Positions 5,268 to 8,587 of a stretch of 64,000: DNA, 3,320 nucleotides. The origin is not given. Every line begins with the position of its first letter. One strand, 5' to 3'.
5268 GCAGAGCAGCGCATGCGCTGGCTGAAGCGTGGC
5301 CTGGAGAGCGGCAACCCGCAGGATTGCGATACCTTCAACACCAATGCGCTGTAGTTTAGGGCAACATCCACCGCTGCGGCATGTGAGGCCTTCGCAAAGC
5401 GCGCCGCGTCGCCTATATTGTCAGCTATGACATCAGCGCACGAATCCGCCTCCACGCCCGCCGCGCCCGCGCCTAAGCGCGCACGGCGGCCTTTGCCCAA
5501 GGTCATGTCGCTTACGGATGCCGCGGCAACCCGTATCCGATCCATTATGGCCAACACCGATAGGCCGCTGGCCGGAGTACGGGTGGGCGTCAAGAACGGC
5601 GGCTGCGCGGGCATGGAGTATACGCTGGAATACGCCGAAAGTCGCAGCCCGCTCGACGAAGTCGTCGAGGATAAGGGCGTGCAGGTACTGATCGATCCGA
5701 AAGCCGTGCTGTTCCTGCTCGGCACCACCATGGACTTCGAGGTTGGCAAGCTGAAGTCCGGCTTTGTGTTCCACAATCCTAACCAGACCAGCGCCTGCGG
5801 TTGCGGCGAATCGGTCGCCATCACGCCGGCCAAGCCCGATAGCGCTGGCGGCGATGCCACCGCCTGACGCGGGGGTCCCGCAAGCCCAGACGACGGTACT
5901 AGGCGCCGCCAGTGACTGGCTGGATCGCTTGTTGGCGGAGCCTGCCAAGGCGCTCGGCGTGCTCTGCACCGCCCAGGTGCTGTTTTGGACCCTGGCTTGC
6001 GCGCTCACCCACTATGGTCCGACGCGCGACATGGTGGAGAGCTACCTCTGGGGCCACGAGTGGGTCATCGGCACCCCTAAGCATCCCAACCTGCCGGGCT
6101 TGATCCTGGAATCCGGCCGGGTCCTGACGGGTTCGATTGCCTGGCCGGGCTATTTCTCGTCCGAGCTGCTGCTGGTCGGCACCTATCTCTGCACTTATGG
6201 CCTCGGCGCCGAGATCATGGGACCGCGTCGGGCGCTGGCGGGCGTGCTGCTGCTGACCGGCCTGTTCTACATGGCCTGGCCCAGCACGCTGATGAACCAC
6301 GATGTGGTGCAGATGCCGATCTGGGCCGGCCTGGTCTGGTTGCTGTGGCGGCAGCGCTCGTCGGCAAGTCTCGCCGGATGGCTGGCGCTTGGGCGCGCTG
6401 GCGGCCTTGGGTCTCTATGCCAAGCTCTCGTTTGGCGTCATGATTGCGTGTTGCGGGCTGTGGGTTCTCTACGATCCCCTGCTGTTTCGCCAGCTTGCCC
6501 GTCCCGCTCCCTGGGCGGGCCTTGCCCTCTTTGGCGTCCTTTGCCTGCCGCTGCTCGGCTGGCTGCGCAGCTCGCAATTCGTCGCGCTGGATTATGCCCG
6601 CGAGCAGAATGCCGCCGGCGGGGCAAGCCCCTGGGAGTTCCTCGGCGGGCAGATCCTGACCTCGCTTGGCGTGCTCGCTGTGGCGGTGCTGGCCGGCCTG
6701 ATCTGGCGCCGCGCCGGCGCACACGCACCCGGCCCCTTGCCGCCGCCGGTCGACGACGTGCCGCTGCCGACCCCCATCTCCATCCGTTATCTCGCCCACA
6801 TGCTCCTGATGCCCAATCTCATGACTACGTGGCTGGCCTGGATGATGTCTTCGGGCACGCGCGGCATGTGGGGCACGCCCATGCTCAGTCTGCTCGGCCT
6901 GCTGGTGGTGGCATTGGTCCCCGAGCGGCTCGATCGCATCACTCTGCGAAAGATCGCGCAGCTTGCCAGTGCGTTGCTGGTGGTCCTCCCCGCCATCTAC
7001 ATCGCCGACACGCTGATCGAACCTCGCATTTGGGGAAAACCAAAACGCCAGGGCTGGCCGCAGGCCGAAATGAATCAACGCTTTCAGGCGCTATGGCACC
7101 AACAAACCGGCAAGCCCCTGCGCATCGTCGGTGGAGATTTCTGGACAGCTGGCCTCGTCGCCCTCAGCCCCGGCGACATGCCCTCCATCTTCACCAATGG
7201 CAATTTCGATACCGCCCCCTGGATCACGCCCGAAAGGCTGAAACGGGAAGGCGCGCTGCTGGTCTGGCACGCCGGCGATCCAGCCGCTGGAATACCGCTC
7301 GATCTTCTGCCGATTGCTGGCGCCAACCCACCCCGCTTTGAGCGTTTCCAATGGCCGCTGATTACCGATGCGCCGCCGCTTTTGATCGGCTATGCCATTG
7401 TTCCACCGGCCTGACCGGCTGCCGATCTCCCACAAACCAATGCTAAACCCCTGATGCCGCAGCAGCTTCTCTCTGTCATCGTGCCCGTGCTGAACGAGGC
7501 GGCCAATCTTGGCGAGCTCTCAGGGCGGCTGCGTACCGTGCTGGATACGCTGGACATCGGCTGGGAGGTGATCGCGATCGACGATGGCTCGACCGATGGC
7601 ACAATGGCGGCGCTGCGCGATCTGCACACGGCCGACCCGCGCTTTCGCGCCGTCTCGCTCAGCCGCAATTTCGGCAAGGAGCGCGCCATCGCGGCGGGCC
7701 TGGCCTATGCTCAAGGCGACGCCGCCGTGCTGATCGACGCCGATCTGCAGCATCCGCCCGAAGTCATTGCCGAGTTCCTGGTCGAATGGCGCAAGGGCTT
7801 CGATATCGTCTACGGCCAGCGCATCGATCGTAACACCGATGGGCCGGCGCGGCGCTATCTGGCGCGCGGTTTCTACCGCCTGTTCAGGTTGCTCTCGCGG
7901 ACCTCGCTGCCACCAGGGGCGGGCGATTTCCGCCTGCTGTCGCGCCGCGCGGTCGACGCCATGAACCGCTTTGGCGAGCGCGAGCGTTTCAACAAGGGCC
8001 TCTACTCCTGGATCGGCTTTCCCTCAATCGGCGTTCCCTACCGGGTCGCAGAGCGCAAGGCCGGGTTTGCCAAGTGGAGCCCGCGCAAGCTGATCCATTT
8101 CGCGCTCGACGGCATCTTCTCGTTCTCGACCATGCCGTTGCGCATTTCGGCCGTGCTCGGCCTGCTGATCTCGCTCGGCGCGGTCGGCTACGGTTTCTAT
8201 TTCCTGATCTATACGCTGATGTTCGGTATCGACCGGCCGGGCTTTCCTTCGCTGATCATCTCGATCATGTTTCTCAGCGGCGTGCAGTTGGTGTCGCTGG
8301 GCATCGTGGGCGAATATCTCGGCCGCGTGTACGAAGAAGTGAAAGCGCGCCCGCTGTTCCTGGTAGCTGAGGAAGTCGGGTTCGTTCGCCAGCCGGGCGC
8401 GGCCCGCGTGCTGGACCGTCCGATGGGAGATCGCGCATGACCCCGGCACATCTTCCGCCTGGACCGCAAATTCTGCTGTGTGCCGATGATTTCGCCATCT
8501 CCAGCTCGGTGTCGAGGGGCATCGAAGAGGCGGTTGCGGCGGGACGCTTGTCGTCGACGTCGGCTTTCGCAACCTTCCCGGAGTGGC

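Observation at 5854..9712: Four-gene lipid-A sugar-modification locus with LgmABCD-like architecture; the ArnT-like transferase appears frameshifted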

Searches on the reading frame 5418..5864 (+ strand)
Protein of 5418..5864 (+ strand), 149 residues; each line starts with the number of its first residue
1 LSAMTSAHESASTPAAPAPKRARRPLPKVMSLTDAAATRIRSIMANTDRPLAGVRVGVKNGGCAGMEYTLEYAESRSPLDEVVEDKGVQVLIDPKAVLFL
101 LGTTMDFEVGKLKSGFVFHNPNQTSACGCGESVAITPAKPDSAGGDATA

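Call 7: search_protein_families(library=pfam, proteins=[window:5418-5864:+], max_evalue=0.01)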
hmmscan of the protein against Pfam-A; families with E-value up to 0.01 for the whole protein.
window:5418-5864:+ (149 aa): 1 family
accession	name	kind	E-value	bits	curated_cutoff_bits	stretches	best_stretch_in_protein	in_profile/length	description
PF01521.26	Fe-S_biosyn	-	8.4e-18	65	26.3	1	31-130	4-109/110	Iron-sulphur cluster biosynthesis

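Call 8: search_protein_families(library=ncbifam, proteins=[window:5418-5864:+], max_evalue=0.01)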
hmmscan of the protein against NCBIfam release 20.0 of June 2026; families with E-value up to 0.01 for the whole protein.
window:5418-5864:+ (149 aa): 9 families
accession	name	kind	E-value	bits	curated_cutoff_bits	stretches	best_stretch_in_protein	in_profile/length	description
TIGR01997.1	sufA_proteo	equivalog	1.6e-39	134.4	136.2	1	29-134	2-106/107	Fe-S cluster assembly scaffold SufA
TIGR00049.1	TIGR00049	subfamily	1.6e-33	115.1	58.8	1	31-133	2-104/106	iron-sulfur cluster assembly accessory protein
TIGR02011.1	IscA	equivalog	9.5e-30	103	150.6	1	31-134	2-104/105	iron-sulfur cluster assembly protein IscA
NF007049.0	PRK09502.1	equivalog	4.5e-29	100.8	181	1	30-134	3-106/107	iron-sulfur cluster assembly protein IscA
NF010147.0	PRK13623.1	equivalog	6.7e-24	84.3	117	1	27-135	7-115/115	iron-sulfur cluster insertion protein ErpA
NF007050.0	PRK09504.1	equivalog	2.4e-22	79.3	161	1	30-134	18-121/122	Fe-S cluster assembly scaffold SufA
NF038090.1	IscA_HesB_Se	subfamily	8.5e-10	38.9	85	1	30-130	2-100/101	IscA/HesB family protein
TIGR03341.1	YhgI_GntY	equivalog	5e-06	26.4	269.35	1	31-123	2-95/190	Fe-S biogenesis protein NfuA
TIGR01911.1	HesB_rel_seleno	subfamily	0.0048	17.5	66.35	1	29-102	3-75/92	HesB-like protein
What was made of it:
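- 5418..5867 (+): SufA/IscA-type Fe-S carrier gene. Its stop overlaps the GT-C start by 14 nt, so it is probably the first gene of the transcription unit and not part of the pathway. Pfam Fe-S_biosyn 8e-18; NCBIfam SufA 134 bits (calls 7, 8).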

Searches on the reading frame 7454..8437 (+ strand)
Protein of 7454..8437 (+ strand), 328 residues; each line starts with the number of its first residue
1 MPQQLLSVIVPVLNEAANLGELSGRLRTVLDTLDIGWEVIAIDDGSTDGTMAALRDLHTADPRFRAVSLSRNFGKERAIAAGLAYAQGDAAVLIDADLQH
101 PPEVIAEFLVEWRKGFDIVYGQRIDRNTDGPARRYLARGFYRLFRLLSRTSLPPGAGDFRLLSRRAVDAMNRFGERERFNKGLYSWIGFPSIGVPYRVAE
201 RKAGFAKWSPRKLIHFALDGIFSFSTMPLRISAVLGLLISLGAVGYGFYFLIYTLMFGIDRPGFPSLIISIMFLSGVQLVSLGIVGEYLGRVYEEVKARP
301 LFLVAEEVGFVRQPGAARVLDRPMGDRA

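Call 7: search_protein_families(library=pfam, proteins=[window:7454-8437:+], max_evalue=0.01)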
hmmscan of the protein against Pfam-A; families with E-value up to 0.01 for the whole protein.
window:7454-8437:+ (328 aa): 3 families
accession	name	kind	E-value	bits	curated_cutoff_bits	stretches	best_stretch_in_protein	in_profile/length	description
PF00535.33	Glycos_transf_2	-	4.6e-30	105.2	23.3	1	7-168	1-165/168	Glycosyl transferase family 2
PF10111.15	Glyco_tranf_2_2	-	0.0032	17.4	27.3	1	7-100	1-94/276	Glycosyltransferase like family 2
PF13641.12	Glyco_tranf_2_3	-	0.0043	17.5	27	1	4-175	2-179/230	Glycosyltransferase like family 2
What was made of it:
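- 7454..8440 (+): GT2 polyprenyl-phosphate sugar synthase of the GtrB/ArnC/PgfS type. It has a DDGS(T)D motif, a DAD motif and two C-terminal hydrophobic helices. Inferred product: Und-P-HexNAc. Pfam Glycos_transf_2 5e-30 (call 7).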

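Call 8: search_protein_families(library=ncbifam, proteins=[window:7454-8437:+], max_evalue=0.01)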
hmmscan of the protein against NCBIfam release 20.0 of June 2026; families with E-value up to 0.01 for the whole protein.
window:7454-8437:+ (328 aa): 19 families
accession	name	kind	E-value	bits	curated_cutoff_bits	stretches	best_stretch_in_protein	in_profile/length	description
NF047588.1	GlcsyltransPgfSStrep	equivalog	3.7e-81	272.7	500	1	6-306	3-304/308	glycosyltransferase PgfS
NF007986.1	PRK10714.1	equivalog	4.3e-46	157.4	529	1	6-308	8-312/316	undecaprenyl-phosphate 4-deoxy-4-formamido-L-arabinose transferase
TIGR03937.1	PgaC_IcaA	equivalog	3.4e-14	52.6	422.3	1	4-98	45-136/407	poly-beta-1,6-N-acetyl-D-glucosamine synthase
TIGR04283.1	glyco_like_mftF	equivalog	6.3e-12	45.6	182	1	6-108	1-93/221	TIGR04283 family arsenosugar biosynthesis glycosyltransferase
NF041875.1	EPS_EpsD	equivalog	9.1e-11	41.7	370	1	6-120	1-112/325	exopolysaccharide biosynthesis glycosyltransferase EpsD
NF047683.1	TeichurnBiosyTuaG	equivalog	1.5e-09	37.9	400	1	3-105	5-104/252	teichuronic acid biosynthesis protein TuaG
NF010496.0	PRK13915.1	equivalog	1.5e-08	34.1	262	1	5-107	32-136/307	glucosyl-3-phosphoglycerate synthase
NF007482.0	PRK10073.1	equivalog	2.2e-08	33.5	423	1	4-105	6-103/334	glycosyltransferase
TIGR04242.1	nodulat_NodC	equivalog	2.4e-08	33.3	550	1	7-113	51-157/395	chitooligosaccharide synthase NodC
TIGR04182.1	glyco_TIGR04182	equivalog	9.8e-08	31.7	325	1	7-132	3-118/293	S-layer glycoprotein N-glycosyltransferase AglJ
NF045692.1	OglycostaseCruG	equivalog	1.8e-07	30.5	600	1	6-119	43-160/386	2'-O-glycosyltransferase CruG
NF058614.1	PPMAGASynPpgS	equivalog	2.3e-07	30.5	370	1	8-146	4-137/226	polyprenyl-phospho-N-acetylgalactosaminyl synthase PpgS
NF038302.1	EPS_HpsE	equivalog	1.2e-05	24.4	300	1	6-77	3-72/307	hormogonium polysaccharide biosynthesis glycosyltransferase HpsE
TIGR03965.1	mycofact_glyco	equivalog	8.3e-05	21.6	280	1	6-100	76-167/467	mycofactocin biosynthesis glycosyltransferase MftF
TIGR03469.1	HpnB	hypoth_equivalog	0.0006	18.9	379.25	1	7-111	47-159/386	hopene-associated glycosyltransferase HpnB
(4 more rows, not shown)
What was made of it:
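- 7454..8440 (+): NCBIfam PgfS 273 bits and ArnC 157 bits, both below cutoff (call 8).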

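Call 9: find_encoding_contigs(protein=window:7454-8437:+, flank=6000, max_places=8)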
Protein window:7454-8437:+ (328 aa): no gene with exactly this product is on record in the collection.

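Call 15: list_cluster_members(proteins=[P0007, window:7454-8437:+, window:8437-9312:+, window:4374-5351:+, window:9797-10624:+])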
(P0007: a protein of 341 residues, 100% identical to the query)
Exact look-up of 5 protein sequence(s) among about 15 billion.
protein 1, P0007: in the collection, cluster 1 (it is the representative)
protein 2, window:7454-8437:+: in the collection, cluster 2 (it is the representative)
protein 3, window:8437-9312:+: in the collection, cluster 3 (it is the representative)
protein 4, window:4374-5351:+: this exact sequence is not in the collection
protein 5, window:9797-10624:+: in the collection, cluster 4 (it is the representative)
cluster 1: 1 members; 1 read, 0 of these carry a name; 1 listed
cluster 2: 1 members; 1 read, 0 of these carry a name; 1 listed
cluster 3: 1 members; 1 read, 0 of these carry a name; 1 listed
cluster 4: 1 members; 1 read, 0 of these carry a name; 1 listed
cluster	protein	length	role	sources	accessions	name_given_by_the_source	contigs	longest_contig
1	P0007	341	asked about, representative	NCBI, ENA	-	-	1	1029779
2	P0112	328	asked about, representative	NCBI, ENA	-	-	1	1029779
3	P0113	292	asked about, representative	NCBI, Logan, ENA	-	-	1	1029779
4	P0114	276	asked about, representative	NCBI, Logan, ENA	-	-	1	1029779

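Call 50: search_solved_structures(query=window:7454-8437:+, max_evalue=0.00001)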
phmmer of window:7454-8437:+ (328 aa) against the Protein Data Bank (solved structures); distinct sequences matched with E-value up to 0.00001: 9.
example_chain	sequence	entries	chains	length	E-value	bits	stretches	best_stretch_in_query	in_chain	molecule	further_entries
5ekp_C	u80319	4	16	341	2.2e-92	312.5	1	6-309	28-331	Uncharacterized glycosyltransferase sll0501 | Glycosyltransferase sll0501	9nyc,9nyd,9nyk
9nye_A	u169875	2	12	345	2.3e-92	312.4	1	6-309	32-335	Glycosyltransferase sll0501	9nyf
5eke_A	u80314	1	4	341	2.9e-91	308.8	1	6-309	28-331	Uncharacterized glycosyltransferase sll0501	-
9bhc_C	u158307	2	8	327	6.8e-46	159.7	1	2-306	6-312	Undecaprenyl-phosphate 4-deoxy-4-formamido-L-arabinose transferase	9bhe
8vxh_A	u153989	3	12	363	1e-45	159.2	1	2-306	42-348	Undecaprenyl-phosphate 4-deoxy-4-formamido-L-arabinose transferase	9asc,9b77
9hwj_A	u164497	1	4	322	2.2e-45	158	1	2-306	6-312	Undecaprenyl-phosphate 4-deoxy-4-formamido-L-arabinose transferase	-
5mlz_A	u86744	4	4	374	1.7e-17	66.4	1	5-209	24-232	Dolichol monophosphate mannose synthase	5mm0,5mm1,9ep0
6yv7_B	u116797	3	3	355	3.8e-07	32.4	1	6-196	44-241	Glycosyl transferase, family 2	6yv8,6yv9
6yv7_A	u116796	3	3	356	3.9e-07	32.4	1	6-196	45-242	Glycosyl transferase, family 2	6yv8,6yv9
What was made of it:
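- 7454..8440 (+): PDB: GtrB sll0501 312 bits, ArnC 158-160 bits (call 50).
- Closest known: Gtr three-component O-antigen glucosylation. Same: It has GtrA-family and GtrB-like proteins plus a GT-C. The GT2's best solved relative is GtrB (312 bits, call 50).
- The GT2 is most similar to a glucose-transferring GtrB (call 50), so HexNAc specificity rests only on the coupled deacetylase. The GT2 is closest to GtrB (312 bits) and to the PgfS model (273 bits) (calls 8, 50). The GT2's best solved relative is a glucose-specific GtrB (call 50).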

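Call 58: find_encoding_contigs(protein=P0113, flank=10000, max_places=6)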
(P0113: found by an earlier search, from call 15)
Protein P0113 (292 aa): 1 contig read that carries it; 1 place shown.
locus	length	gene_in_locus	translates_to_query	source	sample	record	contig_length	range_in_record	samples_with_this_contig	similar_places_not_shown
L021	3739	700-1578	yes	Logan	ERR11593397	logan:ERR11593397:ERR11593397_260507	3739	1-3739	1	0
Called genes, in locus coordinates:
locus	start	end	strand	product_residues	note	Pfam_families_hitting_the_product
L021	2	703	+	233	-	?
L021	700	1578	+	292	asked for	PF04794:YdjC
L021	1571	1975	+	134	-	PF04138:GtrA_DPMS_TM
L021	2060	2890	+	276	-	PF00135:COesterase, PF20434:BD-FAE, PF07859:Abhydrolase_3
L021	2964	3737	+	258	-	?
